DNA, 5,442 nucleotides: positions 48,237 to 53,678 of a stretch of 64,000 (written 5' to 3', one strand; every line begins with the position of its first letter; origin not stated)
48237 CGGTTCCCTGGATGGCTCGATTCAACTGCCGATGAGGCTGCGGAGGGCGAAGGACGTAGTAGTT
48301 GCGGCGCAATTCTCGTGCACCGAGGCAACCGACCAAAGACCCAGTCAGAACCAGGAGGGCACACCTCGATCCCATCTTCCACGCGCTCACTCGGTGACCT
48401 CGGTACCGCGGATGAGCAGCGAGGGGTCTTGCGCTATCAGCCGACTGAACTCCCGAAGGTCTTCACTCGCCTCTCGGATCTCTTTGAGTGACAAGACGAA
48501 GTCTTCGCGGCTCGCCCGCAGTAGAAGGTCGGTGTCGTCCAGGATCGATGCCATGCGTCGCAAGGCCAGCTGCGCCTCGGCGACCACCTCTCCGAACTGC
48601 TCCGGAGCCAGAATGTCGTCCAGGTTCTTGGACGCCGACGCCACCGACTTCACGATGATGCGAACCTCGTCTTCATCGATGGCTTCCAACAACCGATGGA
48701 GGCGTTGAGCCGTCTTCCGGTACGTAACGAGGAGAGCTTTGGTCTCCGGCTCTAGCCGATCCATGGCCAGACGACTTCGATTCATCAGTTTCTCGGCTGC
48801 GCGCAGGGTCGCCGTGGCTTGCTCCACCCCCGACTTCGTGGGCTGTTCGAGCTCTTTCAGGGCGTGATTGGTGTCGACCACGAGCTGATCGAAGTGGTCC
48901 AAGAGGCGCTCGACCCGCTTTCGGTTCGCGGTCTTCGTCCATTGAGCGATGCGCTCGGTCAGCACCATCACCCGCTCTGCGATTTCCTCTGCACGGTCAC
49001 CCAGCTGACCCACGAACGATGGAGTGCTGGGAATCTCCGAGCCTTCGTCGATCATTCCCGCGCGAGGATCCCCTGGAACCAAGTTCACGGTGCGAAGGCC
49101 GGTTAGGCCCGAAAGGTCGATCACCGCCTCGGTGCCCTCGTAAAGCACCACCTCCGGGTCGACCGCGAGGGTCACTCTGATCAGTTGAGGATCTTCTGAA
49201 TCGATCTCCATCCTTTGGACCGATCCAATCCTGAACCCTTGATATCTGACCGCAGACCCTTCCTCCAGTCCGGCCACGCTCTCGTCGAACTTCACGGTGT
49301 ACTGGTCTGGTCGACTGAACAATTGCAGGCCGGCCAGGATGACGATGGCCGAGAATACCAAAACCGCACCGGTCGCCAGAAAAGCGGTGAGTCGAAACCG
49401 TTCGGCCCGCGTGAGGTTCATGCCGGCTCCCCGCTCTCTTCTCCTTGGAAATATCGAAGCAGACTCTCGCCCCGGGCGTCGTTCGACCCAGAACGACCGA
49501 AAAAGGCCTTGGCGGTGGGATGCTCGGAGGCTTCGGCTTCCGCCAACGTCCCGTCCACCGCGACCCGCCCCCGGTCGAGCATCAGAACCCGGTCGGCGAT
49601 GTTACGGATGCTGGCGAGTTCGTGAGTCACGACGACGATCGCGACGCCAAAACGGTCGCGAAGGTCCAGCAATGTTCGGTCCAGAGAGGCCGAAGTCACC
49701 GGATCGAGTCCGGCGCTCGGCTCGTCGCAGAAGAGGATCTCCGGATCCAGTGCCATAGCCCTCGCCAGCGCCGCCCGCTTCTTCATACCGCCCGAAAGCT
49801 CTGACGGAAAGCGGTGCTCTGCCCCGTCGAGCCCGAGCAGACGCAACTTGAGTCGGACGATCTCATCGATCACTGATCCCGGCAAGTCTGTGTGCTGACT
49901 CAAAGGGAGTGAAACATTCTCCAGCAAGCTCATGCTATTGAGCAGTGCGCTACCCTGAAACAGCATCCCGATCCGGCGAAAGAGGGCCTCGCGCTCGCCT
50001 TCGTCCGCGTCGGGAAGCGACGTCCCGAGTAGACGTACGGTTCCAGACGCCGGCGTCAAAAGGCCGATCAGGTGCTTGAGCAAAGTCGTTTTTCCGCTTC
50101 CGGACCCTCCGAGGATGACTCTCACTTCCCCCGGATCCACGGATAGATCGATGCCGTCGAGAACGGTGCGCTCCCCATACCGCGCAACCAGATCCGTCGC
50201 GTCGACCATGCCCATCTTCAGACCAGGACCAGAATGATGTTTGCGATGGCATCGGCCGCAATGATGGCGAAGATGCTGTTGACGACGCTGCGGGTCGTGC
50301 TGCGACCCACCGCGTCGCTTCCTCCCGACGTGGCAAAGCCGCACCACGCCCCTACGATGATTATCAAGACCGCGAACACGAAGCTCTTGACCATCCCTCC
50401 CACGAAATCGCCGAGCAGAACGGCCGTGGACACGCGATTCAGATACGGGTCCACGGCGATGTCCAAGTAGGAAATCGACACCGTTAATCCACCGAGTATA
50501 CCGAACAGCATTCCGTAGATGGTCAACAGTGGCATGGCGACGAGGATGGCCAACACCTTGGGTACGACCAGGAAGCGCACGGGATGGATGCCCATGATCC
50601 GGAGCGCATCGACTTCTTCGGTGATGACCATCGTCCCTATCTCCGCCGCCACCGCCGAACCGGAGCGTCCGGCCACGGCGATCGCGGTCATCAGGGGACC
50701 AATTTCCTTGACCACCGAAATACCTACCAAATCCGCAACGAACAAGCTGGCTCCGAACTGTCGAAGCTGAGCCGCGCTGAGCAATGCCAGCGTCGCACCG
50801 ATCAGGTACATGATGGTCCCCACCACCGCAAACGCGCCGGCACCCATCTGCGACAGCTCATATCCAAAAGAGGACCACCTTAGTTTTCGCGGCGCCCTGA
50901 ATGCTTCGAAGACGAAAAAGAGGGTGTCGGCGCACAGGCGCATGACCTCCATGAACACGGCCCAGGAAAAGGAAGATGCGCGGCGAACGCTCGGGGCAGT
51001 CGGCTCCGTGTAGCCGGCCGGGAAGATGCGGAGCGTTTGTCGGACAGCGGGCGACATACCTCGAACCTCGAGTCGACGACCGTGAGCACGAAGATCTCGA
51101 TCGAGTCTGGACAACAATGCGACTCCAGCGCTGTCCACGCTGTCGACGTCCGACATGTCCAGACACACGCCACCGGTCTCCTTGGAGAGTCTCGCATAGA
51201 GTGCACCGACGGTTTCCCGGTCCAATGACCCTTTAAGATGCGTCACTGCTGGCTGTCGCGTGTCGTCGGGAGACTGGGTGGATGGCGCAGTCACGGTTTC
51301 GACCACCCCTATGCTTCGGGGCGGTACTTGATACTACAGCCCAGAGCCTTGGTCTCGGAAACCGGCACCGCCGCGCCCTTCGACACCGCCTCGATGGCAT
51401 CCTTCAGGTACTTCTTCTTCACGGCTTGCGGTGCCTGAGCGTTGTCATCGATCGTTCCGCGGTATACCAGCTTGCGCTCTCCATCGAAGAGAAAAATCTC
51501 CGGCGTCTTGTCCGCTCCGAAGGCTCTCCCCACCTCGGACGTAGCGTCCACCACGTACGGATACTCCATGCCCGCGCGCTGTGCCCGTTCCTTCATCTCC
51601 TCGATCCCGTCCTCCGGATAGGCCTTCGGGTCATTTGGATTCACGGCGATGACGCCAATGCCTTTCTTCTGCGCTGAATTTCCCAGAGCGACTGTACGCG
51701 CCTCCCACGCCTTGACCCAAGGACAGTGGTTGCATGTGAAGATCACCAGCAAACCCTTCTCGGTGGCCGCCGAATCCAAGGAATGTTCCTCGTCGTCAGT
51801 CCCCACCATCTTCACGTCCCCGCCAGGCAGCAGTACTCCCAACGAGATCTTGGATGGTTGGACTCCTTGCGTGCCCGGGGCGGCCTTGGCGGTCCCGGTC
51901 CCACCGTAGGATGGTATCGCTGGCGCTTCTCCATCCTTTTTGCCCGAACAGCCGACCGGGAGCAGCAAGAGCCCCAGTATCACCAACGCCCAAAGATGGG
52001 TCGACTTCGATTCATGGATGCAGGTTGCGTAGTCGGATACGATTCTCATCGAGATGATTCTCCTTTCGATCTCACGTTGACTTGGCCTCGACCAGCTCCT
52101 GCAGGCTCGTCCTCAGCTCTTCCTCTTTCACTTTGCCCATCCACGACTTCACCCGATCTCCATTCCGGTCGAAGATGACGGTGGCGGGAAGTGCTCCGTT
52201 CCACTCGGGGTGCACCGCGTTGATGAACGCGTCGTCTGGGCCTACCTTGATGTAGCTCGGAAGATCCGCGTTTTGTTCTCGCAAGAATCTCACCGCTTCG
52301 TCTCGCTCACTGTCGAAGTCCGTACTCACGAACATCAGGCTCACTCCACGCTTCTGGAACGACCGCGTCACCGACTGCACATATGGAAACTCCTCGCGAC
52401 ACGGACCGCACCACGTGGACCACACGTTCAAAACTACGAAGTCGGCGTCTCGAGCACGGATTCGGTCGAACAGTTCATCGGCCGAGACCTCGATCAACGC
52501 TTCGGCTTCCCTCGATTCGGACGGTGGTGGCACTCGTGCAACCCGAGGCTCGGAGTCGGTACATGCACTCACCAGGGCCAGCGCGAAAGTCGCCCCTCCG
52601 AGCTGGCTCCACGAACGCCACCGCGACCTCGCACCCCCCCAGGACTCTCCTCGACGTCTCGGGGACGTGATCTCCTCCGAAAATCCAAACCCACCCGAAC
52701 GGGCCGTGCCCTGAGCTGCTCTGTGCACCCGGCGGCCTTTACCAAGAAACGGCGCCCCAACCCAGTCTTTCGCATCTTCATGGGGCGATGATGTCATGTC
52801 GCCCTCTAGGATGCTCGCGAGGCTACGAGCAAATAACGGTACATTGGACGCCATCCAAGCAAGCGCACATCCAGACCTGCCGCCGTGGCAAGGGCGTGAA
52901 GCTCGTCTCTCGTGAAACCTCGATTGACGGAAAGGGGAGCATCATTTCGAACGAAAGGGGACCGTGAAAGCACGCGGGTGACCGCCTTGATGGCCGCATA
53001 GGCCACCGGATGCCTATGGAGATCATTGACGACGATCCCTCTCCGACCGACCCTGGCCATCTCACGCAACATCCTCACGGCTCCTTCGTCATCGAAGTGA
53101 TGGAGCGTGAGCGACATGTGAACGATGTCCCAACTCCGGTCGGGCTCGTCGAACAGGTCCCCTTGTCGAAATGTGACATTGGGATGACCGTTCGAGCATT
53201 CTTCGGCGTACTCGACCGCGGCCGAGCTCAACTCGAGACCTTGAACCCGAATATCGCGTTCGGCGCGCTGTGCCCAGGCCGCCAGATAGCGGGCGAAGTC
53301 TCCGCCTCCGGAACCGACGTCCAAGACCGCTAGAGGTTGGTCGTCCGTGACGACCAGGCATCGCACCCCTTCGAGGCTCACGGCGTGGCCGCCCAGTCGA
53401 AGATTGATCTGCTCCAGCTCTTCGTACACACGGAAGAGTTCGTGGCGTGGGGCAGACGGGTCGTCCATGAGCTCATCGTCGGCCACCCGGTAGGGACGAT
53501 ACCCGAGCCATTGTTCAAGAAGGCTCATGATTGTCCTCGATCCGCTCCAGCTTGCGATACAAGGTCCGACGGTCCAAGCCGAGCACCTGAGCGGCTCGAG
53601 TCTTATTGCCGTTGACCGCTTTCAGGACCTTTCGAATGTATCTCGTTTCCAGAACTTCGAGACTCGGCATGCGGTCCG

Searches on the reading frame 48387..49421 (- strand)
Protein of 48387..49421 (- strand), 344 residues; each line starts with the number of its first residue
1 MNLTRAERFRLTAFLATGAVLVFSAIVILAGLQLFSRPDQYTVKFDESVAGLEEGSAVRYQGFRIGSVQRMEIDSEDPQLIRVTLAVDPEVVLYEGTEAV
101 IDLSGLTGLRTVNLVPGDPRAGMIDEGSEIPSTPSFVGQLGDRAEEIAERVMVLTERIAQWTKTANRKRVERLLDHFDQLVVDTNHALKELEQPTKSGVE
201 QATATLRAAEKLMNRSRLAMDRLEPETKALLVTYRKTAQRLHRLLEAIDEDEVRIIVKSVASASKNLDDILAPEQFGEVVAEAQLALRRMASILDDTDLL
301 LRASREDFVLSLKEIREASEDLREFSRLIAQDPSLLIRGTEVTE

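Call 66: search_protein_families(library=pfam, proteins=[window:48387-49421:-], max_evalue=0.00001)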
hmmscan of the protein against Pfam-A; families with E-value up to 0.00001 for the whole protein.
window:48387-49421:- (344 aa): 1 family
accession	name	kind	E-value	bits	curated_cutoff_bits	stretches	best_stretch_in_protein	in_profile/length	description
PF02470.25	MlaD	-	1.4e-15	57.7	25.1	1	39-117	3-81/81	MlaD protein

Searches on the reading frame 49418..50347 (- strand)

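Call 66: search_protein_families(library=pfam, proteins=[window:49418-50347:-], max_evalue=0.00001)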
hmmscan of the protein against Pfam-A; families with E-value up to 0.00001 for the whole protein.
window:49418-50347:- (309 aa): 1 family
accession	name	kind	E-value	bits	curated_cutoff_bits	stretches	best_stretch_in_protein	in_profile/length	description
PF00005.33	ABC_tran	-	1.7e-30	106.9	25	1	63-211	1-136/137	ABC transporter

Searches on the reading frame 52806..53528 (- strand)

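Call 66: search_protein_families(library=pfam, proteins=[window:52806-53528:-], max_evalue=0.00001)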
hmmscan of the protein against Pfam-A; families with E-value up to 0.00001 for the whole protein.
window:52806-53528:- (240 aa): 6 families
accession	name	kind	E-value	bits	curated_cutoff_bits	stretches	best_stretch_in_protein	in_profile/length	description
PF13649.12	Methyltransf_25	-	1.1e-15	58.6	27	1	68-163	1-95/97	Methyltransferase domain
PF08241.18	Methyltransf_11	-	1.4e-13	51.8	21.2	1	69-164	1-90/95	Methyltransferase domain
PF13847.12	Methyltransf_31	-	3.9e-12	46.5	27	1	66-171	5-112/145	Methyltransferase domain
PF08242.18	Methyltransf_12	-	1.6e-10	42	30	1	69-159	1-90/98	Methyltransferase domain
PF13489.12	Methyltransf_23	-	1.7e-09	38.1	27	1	62-222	20-162/164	Methyltransferase domain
PF07021.18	MetW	-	2.6e-06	27.6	21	1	67-167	16-108/193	Methionine biosynthesis protein MetW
